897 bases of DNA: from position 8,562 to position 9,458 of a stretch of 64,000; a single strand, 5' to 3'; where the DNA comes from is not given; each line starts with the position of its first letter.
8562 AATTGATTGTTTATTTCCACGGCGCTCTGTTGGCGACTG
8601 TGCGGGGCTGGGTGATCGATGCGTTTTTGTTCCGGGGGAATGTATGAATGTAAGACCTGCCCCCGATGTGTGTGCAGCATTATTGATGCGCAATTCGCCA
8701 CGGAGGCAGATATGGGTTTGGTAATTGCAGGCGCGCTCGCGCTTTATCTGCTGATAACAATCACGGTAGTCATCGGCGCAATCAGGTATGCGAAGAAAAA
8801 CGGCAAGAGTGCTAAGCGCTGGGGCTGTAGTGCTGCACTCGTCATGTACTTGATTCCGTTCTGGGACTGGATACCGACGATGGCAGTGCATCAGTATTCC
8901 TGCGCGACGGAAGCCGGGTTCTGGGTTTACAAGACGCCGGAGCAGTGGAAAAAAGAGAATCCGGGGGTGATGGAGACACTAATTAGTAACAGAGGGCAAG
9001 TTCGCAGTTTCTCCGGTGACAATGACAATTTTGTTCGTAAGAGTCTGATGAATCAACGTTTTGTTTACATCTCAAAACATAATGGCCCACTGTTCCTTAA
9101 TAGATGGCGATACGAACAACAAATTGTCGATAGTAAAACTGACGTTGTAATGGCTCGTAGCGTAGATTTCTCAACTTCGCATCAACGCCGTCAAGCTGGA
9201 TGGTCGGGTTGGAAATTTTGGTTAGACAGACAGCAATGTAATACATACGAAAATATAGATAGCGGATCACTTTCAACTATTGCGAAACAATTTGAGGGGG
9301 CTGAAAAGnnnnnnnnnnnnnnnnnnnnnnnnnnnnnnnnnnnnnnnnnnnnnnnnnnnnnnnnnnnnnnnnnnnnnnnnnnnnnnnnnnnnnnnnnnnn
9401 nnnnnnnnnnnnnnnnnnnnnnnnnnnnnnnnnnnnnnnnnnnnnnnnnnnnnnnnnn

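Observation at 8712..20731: Candidate T1SS-delivered lipase toxin with an upstream, translationally coupled membrane 'immunity-like' partner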

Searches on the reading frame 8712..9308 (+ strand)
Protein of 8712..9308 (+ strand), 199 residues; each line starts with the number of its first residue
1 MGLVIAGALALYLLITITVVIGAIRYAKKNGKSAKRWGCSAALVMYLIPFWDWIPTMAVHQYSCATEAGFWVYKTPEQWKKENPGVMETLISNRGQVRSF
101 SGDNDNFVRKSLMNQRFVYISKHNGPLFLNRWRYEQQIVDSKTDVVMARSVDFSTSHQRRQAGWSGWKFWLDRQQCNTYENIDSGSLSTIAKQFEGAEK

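Call 7: search_protein_families(library=ncbifam, proteins=[window:8712-9308:+], max_evalue=0.01)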
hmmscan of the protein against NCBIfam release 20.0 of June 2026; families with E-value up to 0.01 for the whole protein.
window:8712-9308:+ (199 aa): 0 families

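Call 8: search_protein_families(library=pfam, proteins=[window:8712-9308:+], max_evalue=0.01)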
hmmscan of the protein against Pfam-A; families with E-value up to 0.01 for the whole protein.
window:8712-9308:+ (199 aa): 0 families

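Call 9: search_protein_families(library=pfam, proteins=[window:8712-9308:+], max_evalue=10)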
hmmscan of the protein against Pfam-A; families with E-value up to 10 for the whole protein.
window:8712-9308:+ (199 aa): 0 families

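Call 11: search_solved_structures(query=window:8712-9308:+, max_evalue=10)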
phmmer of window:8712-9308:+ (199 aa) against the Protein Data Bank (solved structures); distinct sequences matched with E-value up to 10: 0.

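Call 12: find_homologous_proteins(query=window:8712-9308:+)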
Query window:8712-9308:+ (199 aa): 1259 proteins with E <= 0.001 among 1328 candidates; the best 120 are listed.
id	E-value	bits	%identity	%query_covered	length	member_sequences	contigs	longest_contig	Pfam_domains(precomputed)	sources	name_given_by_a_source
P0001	2.1e-133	460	100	100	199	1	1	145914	-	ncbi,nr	ncbi:MAG: hypothetical protein KF771_04010 [Burkholderiales bacterium]|nr:hypothetical protein [Burk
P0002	1.6e-110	386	82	100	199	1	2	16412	-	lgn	-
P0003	1.1e-107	376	81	100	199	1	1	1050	-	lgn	-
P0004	6.0e-104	364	78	100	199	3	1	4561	-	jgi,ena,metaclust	metaclust:\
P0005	2.4e-102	359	75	100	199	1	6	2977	-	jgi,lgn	jgi:hypothetical protein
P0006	6.9e-102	358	77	100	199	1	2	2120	-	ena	-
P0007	8.0e-100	351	77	98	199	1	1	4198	-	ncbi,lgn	-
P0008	9.3e-100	351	75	100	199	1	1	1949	-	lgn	-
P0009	3.6e-94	332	70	100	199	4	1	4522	-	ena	-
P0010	4.3e-94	332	71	100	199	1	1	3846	-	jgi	jgi:hypothetical protein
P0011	2.1e-93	330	70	100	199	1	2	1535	-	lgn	-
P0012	5.0e-93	329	69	98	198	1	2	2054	-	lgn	-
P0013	1.3e-91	324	69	100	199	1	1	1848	-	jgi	jgi:hypothetical protein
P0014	2.3e-90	320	67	100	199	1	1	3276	-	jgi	jgi:hypothetical protein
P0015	2.9e-88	313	67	100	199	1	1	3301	-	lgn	-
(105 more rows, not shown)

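Call 16: find_related_loci(query=A1, collection=genome_contigs, flank=10000)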
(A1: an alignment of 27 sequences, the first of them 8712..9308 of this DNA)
Query A1 (199 aa) in genome_contigs; peptide patterns used: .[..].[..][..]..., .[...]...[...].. (x = any residue, [..] = any of these).
191 stretches matched a pattern; 84 encode a relative of the query (tblastn E <= 1e-3); the best 80 are kept; 80 distinct loci.
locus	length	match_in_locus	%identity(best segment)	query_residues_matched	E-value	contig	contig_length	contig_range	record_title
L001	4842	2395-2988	59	1-199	3e-81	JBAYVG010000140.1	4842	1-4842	MAG: Rhodocyclaceae bacterium isolate SO_2016_LW3_54 scaffold30214_LW162_2016, whole genome shotgun sequence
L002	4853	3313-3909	54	1-199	2e-77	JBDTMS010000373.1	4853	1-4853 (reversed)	MAG: Betaproteobacteria bacterium isolate cluster3_bin.131 NODE_100736_length_4853_cov_5.174656, whole genome shotgun se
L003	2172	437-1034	70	1-199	5e-80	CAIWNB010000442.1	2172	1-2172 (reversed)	MAG: uncultured beta proteobacterium isolate KTt_bin-1913 genome assembly, contig: bin-1913:442/545, whole genome shotgu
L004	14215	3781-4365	58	1-199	2e-76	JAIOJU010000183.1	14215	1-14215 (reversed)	MAG: Thiobacillus sp. isolate MAG_64 contig_211129, whole genome shotgun sequence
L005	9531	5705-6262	60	1-187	5e-74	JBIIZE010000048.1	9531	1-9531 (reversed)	MAG: Burkholderiales bacterium isolate ME2005-11-08_3300042400_group2_bin9 Rohwer_bin2381_scaffold_5465_c1, whole genome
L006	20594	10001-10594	56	1-199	2e-73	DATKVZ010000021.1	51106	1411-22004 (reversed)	MAG TPA_asm: Gallionella sp. isolate SMAG_U14147 k141_2957790, whole genome shotgun sequence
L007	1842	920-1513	56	1-199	4e-76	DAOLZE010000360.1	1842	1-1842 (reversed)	MAG TPA_asm: Rhodocyclaceae bacterium isolate AMR_MDS_5166 NODE_66443_length_1842_cov_4.564074, whole genome shotgun seq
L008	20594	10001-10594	55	1-199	2e-72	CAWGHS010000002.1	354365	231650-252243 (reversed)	MAG: uncultured beta proteobacterium isolate MFD02832.bin.2.78 genome assembly, contig: contig_13870, whole genome shotg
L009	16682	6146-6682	61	1-181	3e-72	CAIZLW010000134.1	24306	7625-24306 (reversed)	MAG: uncultured beta proteobacterium isolate Loc090519-7m_bin-0592 genome assembly, contig: bin-0592:134/246, whole geno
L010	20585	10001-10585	55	1-199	3e-71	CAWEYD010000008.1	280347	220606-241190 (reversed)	MAG: uncultured beta proteobacterium isolate MFD05942.bin.4.8 genome assembly, contig: contig_18502, whole genome shotgu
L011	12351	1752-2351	57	1-199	2e-71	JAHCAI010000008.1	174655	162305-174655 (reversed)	MAG: Burkholderiales bacterium isolate ACE_PRO63 PRO63_8, whole genome shotgun sequence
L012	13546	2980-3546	60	1-190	2e-71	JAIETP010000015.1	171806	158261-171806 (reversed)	MAG: Burkholderiales bacterium isolate time.spades.CONCOCT.2.5kb_015 c_000000000008, whole genome shotgun sequence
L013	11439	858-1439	54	1-198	5e-71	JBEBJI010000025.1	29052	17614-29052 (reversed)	MAG: Methylotenera sp. isolate SF2_5 NODE_612_length_29052_cov_8.885055, whole genome shotgun sequence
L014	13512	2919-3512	55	1-199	2e-70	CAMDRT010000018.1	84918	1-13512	MAG: Bordetella parapertussis isolate TrH-03may19-243 genome assembly, contig: TrH-03may19-C251, whole genome shotgun se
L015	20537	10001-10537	60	1-181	3e-70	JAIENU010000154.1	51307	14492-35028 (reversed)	MAG: Burkholderiales bacterium isolate co.spades.DASTOOL.1kb_049 c_000000442998, whole genome shotgun sequence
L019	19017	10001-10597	57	1-199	1e-67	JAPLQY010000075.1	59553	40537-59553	MAG: Rhodocyclales bacterium isolate LacPavin_0818_WC45_MAG_62_25 LacPavin_0818_WC45_scaffold_110388, whole genome shotg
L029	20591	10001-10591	49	1-199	1e-60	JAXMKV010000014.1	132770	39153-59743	MAG: Gallionella sp. isolate L4_concoct.bin.0_sub k141_29050, whole genome shotgun sequence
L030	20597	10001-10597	45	1-196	1e-59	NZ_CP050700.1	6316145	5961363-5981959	Desulfopila sp. IMCC35008 chromosome, complete genome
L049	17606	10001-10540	46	1-177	3e-46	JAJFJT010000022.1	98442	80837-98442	MAG: Gammaproteobacteria bacterium isolate OFTM50 OFTM50_21, whole genome shotgun sequence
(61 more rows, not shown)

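Call 25: predict_structure(alignment_id=A1)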
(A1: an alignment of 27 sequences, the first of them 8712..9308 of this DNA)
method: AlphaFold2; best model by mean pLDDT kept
length: 199 residues; sequences in the alignment: 27
mean_pLDDT: 58.0   pTM: 0.40
mean pLDDT of the five models: 58.0, 54.9, 54.1, 51.2, 49.7
residues with pLDDT >= 90: 8; 70-90: 44; 50-70: 69; < 50: 78
segments of 3 or more residues with pLDDT < 50: 55-57, 63-76, 89-96, 156-199
pLDDT, mean of each block of 10 residues (from residue 1): 81 89 90 86 78 51 44 44 50 47 66 65 63 65 63 48 32 27 35 35
secondary structure, 60 per line:
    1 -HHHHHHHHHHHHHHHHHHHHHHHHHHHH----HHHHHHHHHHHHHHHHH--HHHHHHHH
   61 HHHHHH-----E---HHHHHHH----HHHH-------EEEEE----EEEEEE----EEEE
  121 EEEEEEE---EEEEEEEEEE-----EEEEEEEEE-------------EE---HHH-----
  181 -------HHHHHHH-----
elements in order: H2-29 H34-50 H53-66 H76-82 H87-90 E98-102 E107-112 E117-127 E131-140 E146-154 H188-194
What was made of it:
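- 8712..9311 (+): Partner gene: a 199-aa protein with a TM hairpin (aa 2-24 and 37-59), a basic loop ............, and then a roughly 140-aa Trp-rich domain with Cys64 and Cys176. AF2 model: helices confident, C-terminal domain weak (call 25).
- The modelled domain is beta-rich, not the helical Lif scaffold (call 25, low confidence).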

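Call 38: fold_search(model_id=the predicted structure, library=pdb)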
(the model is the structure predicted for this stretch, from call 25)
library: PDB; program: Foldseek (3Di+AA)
matches with E <= 10: 460; with E <= 0.001: 0
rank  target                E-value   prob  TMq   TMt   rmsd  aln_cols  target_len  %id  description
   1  7ti8_G                7.9e-02  0.21  0.15  0.12  14.9       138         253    9  Structure of the yeast clamp loader (Replication Factor C RFC) bound to the open sliding clamp (Proliferating Cell Nuc (released 2022-02-16)
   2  7tku_G                1.2e-01  0.21  0.14  0.12  15.5       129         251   10  Structure of the yeast clamp loader (Replication Factor C RFC) bound to the open sliding clamp (Proliferating Cell Nuc (released 2022-02-16)
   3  7tib_G                1.2e-01  0.20  0.15  0.12  15.0       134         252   10  Structure of the yeast clamp loader (Replication Factor C RFC) bound to the open sliding clamp (Proliferating Cell Nuc (released 2022-02-16)
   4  3rd6_A                3.9e-01  0.20  0.21  0.27  11.8       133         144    9  Crystal structure of Mll3558 protein from Rhizobium loti. Northeast Structural Genomics Consortium target id MlR403 (released 2011-05-25)
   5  9has_AA               4.1e-01  0.23  0.22  0.33  12.9       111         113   14  pT=3 virus-like particle of ssRNA phage ESO003 coat protein (released 2024-11-13)
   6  6o09_D                6.2e-01  0.08  0.13  0.11  14.7       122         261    9  Structure of AtPCNA in complex with the PIP motif of ATXR6 (released 2019-03-27)
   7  7upn_C                6.9e-01  0.14  0.14  0.13  10.1        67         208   15  Maedi visna virus Vif in complex with CypA and E3 ubiquitin ligase (released 2023-01-25)
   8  7o5y_A                7.3e-01  0.30  0.24  0.34  11.8       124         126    9  PilA minor pilin of Streptococcus sanguinis type IV pili (released 2022-04-20)
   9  6cx4                  7.8e-01  0.08  0.14  0.11  14.8       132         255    9  V180A Mutant of Yeast PCNA (released 2018-04-11)
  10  3uid_B                8.7e-01  0.12  0.18  0.21  10.8        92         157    9  Crystal Structure of Protein Ms6760 from Mycobacterium smegmatis (released 2011-11-23)
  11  8dr4_F                9.2e-01  0.09  0.15  0.11  15.2       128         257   10  Open state of RFC:PCNA bound to a 3' ss/dsDNA junction (DNA2) without NTD (released 2022-08-17)
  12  3goc_A                9.2e-01  0.06  0.10  0.09  13.8        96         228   14  Crystal structure of the Endonuclease V (SAV1684) from Streptomyces avermitilis. Northeast Structural Genomics Consort (released 2009-03-31)
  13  6si7_J                9.2e-01  0.04  0.11  0.10  22.8       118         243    8  Structure of the curli secretion-assembly complex CsgG:CsgF (released 2020-06-24)
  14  3ajh_A                1.0e+00  0.47  0.22  0.18   4.1        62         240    8  Crystal structure of PcyA V225D-biliverdin XIII alpha complex (released 2011-03-16)
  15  6cx2                  1.0e+00  0.08  0.16  0.13  16.0       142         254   10  S177G Mutant of Yeast PCNA (released 2018-04-11)
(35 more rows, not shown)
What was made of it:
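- On Lipase-specific foldase (Lif): Foldseek on the low-confidence model found nothing (call 38).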

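Call 43: search_protein_families(library=pfam, proteins=[L019:10838-11527:+, L019:11587-13977:+, L019:14258-14983:+, L019:6355-8484:+, L006:13401-13982:+, L049:12129-12707:+, L013:1568-2092:+, L029:10687-11460:+], max_evalue=0.01)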
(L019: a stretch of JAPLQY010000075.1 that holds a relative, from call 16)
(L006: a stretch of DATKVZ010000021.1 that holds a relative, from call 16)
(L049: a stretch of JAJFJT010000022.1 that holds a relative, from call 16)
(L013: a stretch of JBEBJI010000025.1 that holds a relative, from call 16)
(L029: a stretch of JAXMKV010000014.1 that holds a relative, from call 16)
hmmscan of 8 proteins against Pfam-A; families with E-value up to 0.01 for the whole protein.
L019:10838-11527:+ (230 aa): 0 families

L019:11587-13977:+ (797 aa): 3 families
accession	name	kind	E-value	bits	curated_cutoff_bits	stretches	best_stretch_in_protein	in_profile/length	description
PF00353.25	HemolysinCabind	-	9.6e-25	86.6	23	6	484-517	2-35/36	RTX calcium-binding nonapeptide repeat (4 copies)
PF01764.32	Lipase_3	-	2.8e-06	27.7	22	1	112-136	61-84/140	Lipase (class 3)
PF11187.14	Mbeg1-like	-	0.00037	20.4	21.1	1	51-136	26-105/224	Mbeg1-like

L019:14258-14983:+ (242 aa): 0 families

L019:6355-8484:+ (710 aa): 14 families
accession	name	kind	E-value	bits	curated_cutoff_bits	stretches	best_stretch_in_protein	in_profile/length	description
PF00664.28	ABC_membrane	-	1.2e-50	173.2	28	1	168-435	5-274/274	ABC transporter transmembrane region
PF00005.33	ABC_tran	-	1.7e-32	113.4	25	1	498-645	2-136/137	ABC transporter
PF02463.25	SMC_N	-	5e-07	29.8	40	1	599-688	135-211/220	RecF/RecN/SMC N terminal domain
PF13304.12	AAA_21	-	4.2e-06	27.5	27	0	626-675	249-299/304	AAA domain, putative AbiEii toxin, Type IV TA system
PF13401.12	AAA_22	-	8.8e-06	26.5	27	1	508-676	6-126/130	AAA domain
PF13191.12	AAA_16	-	3.2e-05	24.9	32.6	1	508-671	25-166/167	AAA ATPase domain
PF13476.12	AAA_23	-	0.00034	21.8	27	1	497-527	10-39/201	AAA domain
PF13555.12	AAA_29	-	0.00057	20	27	1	498-523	13-38/61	P-loop containing region of AAA domain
PF06414.18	Zeta_toxin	-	0.00084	19.3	22.3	1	510-548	19-57/199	Zeta toxin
PF13604.12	AAA_30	-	0.0013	19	27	1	507-663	18-115/191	AAA domain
PF03193.22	RsgA_GTPase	-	0.0038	17.5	30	1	506-535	106-134/174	RsgA GTPase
PF09818.15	ABC_ATPase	-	0.0043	16.5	23.2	0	592-646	133-186/283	P-loop domain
PF01583.26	APS_kinase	-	0.0065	16.9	21.1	0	511-553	6-49/152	Adenylylsulphate kinase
PF13175.12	AAA_15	-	0.0075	16.4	32.1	0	500-547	17-67/374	AAA ATPase domain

L006:13401-13982:+ (194 aa): 0 families

L049:12129-12707:+ (193 aa): 0 families

L013:1568-2092:+ (175 aa): 1 family
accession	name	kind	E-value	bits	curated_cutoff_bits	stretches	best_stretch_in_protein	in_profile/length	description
PF01797.21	Y1_Tnp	-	3.9e-06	27.4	23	1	21-130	14-119/121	Transposase IS200 like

L029:10687-11460:+ (258 aa): 1 family
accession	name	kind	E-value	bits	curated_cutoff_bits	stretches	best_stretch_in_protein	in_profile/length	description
PF21896.2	Talin_IBS2B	-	0.0031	17.9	27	1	153-238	25-88/118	Talin IBS2B domain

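Call 50: find_encoding_contigs(protein=P0002, flank=10000, max_places=4)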
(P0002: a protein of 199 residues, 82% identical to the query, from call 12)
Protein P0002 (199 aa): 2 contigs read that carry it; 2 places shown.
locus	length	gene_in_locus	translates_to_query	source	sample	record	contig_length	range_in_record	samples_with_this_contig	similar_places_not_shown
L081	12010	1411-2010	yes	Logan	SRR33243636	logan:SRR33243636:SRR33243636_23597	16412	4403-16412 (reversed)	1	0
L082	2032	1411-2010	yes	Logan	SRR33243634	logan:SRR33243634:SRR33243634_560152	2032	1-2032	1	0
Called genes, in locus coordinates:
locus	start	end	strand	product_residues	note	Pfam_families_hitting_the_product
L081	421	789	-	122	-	PF01844:HNH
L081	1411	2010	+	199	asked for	-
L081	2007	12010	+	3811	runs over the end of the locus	PF00353:HemolysinCabind, PF05345:He_PIG, PF00353:HemolysinCabind, PF06594:HCBP_related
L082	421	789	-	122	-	PF01844:HNH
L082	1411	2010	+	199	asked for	-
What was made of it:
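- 9308..20731 (+): Giant RTX protein gene, 3807 aa. L081 encodes a 3811-aa orthologue (call 50).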

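Call 53: search_solved_structures(query=A1, max_evalue=10)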
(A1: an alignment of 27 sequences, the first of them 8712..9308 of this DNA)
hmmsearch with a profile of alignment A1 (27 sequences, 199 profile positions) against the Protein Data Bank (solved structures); distinct sequences matched with E-value up to 10: 0.
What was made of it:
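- On Serralysin inhibitor (Inh/AprI): No PDB hit with either the sequence or the profile (calls 11, 53).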

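Call 56: search_protein_families(library=pfam, proteins=[L030:14468-15052:+, L030:15086-17185:+, L030:12841-14352:+, L030:8400-9623:+, L030:5423-6817:+, L030:11362-12165:+, L030:7006-7911:+], max_evalue=0.01)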
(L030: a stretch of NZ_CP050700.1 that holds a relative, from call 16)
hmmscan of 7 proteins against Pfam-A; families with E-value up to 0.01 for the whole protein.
L030:14468-15052:+ (195 aa): 0 families

L030:15086-17185:+ (700 aa): 8 families
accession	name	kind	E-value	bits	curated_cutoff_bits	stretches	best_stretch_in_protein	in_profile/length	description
PF00353.25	HemolysinCabind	-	4.2e-25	87.8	23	5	315-349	1-35/36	RTX calcium-binding nonapeptide repeat (4 copies)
PF00413.30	Peptidase_M10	-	2.6e-11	44.1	24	1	52-162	23-128/159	Matrixin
PF13583.11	Reprolysin_4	-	0.00018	21.6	22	1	65-177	77-173/203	Metallo-peptidase family M12B Reprolysin-like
PF08548.17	Peptidase_M10_C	-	0.00036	20.8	20.7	1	219-357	21-126/193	Peptidase M10 serralysin C terminal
PF13688.12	Reprolysin_5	-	0.00043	21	27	1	137-181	136-188/196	Metallo-peptidase family M12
PF13574.12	Reprolysin_2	-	0.0013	19.1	27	1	126-167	106-150/195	Metallo-peptidase family M12B Reprolysin-like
PF01400.30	Astacin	-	0.0071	16.5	22.5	0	144-167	80-103/189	Astacin (Peptidase family M12A)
PF16313.11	DUF4953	-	0.0086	15.7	24.2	0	145-165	16-36/316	Met-zincin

L030:12841-14352:+ (504 aa): 0 families

L030:8400-9623:+ (408 aa): 0 families

L030:5423-6817:+ (465 aa): 0 families

L030:11362-12165:+ (268 aa): 1 family
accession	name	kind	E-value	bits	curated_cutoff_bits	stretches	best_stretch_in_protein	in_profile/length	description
PF01797.21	Y1_Tnp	-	8.1e-07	29.6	23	1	34-121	26-117/121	Transposase IS200 like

L030:7006-7911:+ (302 aa): 2 families
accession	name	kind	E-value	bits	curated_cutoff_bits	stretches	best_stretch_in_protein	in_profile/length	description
PF00353.25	HemolysinCabind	-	1e-17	64.2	23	3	90-123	3-36/36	RTX calcium-binding nonapeptide repeat (4 copies)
PF06594.17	HCBP_related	-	4.4e-06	27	21.4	0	181-211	1-31/42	Haemolysin-type calcium binding protein related domain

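Call 67: search_dna_similar(query=window:8712-9308:+, collection=plasmids, mode=protein, max_evalue=0.001, max_rows=15)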
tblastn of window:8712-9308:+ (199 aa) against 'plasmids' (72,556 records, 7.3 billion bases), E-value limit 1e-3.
No match.

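Call 73: find_homologous_proteins(query=L006:13443-13982:+)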
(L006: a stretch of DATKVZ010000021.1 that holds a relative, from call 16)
Query L006:13443-13982:+ (180 aa): 627 proteins with E <= 0.001 among 788 candidates; the best 120 are listed.
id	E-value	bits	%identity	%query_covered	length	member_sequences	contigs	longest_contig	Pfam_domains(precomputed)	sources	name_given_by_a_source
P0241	1.3e-119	415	100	100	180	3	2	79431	-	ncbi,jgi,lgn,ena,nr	ncbi:MAG TPA: hypothetical protein VMW07_05565 [Gallionella sp.]|nr:hypothetical protein [Gallionell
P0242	7.0e-95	334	79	100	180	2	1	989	-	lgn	-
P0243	4.7e-94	332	80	99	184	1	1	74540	-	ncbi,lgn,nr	ncbi:MAG: hypothetical protein Q7T21_04145 [Gallionella sp.]|nr:hypothetical protein [Gallionella sp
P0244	2.9e-84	300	74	99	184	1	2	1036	-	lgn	-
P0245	3.6e-83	296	72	99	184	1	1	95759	-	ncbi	ncbi:MAG: hypothetical protein ACYCTY_04675 [Sulfuricella sp.]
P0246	2.0e-80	287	72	92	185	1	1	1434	-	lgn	-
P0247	2.1e-80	287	69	99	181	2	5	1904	-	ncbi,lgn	-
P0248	1.2e-79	285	68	99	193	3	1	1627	-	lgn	-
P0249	2.3e-79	284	68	99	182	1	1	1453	-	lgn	-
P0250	4.8e-79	283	69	99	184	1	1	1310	-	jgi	-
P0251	1.8e-78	281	69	99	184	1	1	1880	-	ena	-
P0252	1.3e-77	278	69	97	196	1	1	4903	-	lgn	-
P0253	4.2e-76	273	67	98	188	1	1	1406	-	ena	-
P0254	9.4e-76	272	69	99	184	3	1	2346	-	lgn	-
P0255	3.9e-75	270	64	97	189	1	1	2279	-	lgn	-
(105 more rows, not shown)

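Call 74: search_protein_representatives(alignment_id=A1)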
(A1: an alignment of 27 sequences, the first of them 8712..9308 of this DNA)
Query: 27 sequences, 199 profile positions. Proteins with E-value up to 0.001 (for the whole library): 581; up to 1e-10: 433; up to 1e-30: 164. The best 150 are listed.
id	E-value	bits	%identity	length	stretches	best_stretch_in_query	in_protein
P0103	2.9e-83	294.9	-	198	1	1-196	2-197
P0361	5.0e-72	258.2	-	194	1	1-197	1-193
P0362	1.7e-69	249.9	-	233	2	1-92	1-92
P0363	2.3e-68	246.2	-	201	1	1-154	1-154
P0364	1.2e-65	237.3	-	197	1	1-182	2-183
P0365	1.5e-63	230.5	-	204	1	1-199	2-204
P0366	1.6e-63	230.4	-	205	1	1-182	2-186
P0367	4.8e-63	228.9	-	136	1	19-153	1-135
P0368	1.8e-61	223.7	-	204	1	1-197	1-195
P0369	2.2e-61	223.5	-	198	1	1-199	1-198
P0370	1.5e-60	220.7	-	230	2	1-86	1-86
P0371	2.7e-60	219.9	-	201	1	1-143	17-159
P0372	3.6e-60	219.5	-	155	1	45-199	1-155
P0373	1.1e-58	214.7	-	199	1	1-193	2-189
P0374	1.4e-56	207.8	-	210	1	1-198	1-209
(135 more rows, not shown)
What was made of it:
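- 8712..9311 (+): 1259 homologues at 90% clustering (call 12) and 581 clusters at 50% (call 74).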
